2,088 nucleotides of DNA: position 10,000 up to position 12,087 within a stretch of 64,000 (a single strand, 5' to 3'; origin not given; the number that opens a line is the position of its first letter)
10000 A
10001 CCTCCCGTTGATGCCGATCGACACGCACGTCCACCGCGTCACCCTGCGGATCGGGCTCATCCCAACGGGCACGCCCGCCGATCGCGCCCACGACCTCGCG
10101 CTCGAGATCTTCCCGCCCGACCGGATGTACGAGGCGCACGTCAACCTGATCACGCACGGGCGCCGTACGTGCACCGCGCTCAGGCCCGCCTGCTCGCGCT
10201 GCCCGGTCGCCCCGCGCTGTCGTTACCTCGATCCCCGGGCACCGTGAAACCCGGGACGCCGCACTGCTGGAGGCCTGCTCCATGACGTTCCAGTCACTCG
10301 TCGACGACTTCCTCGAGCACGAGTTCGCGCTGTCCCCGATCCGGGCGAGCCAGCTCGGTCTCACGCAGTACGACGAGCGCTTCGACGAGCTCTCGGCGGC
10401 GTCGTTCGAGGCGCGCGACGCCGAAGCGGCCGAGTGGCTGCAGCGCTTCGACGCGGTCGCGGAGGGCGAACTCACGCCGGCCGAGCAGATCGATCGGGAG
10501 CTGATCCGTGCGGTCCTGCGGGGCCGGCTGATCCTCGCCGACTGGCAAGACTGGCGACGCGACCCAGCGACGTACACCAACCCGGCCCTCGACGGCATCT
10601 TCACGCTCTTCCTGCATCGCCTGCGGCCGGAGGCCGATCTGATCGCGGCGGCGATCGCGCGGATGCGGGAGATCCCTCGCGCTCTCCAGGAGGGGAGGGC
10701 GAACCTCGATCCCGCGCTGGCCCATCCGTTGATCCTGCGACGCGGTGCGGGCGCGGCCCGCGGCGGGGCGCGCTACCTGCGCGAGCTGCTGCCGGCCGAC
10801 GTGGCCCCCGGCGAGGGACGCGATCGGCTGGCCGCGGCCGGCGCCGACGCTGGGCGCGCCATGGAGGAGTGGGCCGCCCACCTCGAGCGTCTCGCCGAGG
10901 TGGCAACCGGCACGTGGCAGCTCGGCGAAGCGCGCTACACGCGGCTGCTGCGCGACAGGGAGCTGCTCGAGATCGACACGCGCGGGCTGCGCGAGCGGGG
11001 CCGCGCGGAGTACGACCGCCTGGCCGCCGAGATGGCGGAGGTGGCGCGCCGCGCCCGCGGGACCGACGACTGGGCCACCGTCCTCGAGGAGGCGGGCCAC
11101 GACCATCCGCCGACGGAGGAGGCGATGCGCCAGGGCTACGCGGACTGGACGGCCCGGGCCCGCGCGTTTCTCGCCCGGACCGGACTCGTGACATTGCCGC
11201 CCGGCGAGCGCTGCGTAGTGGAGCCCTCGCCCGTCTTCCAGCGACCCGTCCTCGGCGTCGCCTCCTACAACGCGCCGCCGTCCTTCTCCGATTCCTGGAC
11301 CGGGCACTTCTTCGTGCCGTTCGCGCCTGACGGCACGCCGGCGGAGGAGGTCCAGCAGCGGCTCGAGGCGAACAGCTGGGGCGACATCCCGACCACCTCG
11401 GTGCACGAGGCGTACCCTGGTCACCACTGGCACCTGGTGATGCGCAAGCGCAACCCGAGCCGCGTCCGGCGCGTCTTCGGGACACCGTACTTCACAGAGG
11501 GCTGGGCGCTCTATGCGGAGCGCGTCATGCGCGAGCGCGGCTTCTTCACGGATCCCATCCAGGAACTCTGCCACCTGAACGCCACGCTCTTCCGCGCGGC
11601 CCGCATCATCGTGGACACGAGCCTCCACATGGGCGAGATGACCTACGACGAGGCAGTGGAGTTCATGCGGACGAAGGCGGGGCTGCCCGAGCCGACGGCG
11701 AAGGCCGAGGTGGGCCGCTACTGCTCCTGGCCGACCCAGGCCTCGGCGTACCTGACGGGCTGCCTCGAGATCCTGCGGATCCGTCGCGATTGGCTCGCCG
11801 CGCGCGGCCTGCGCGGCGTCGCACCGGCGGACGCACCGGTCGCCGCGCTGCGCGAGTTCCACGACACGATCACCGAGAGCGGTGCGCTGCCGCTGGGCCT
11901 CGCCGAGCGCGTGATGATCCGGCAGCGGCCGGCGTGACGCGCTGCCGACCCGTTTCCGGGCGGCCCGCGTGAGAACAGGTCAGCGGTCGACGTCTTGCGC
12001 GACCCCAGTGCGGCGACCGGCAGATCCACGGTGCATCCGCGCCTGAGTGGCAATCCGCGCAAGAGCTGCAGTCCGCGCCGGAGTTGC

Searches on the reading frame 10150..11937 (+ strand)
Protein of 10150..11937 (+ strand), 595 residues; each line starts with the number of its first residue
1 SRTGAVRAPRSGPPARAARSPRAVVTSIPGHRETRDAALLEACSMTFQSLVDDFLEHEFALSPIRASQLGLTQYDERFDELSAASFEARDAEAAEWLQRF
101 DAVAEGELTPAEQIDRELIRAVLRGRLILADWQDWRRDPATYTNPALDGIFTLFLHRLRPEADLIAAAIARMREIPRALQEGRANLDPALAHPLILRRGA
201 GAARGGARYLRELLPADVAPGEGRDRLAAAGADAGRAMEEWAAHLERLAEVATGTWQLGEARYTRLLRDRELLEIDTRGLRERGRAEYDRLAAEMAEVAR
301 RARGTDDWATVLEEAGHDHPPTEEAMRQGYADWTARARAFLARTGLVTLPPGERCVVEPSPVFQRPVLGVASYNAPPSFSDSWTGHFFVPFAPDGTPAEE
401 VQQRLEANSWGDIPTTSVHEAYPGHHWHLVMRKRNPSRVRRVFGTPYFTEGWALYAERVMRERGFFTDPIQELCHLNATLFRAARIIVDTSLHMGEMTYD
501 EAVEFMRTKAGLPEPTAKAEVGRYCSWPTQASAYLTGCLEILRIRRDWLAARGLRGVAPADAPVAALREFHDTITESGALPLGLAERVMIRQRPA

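Call 6: search_protein_families(library=pfam, proteins=[window:10150-11937:+], max_evalue=0.001)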
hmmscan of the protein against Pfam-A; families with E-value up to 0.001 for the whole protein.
window:10150-11937:+ (595 aa): 1 family
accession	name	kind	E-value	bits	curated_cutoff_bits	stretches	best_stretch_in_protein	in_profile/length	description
PF05960.17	DUF885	-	2.2e-96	325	32.4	1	63-588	1-531/532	Bacterial protein of unknown function (DUF885)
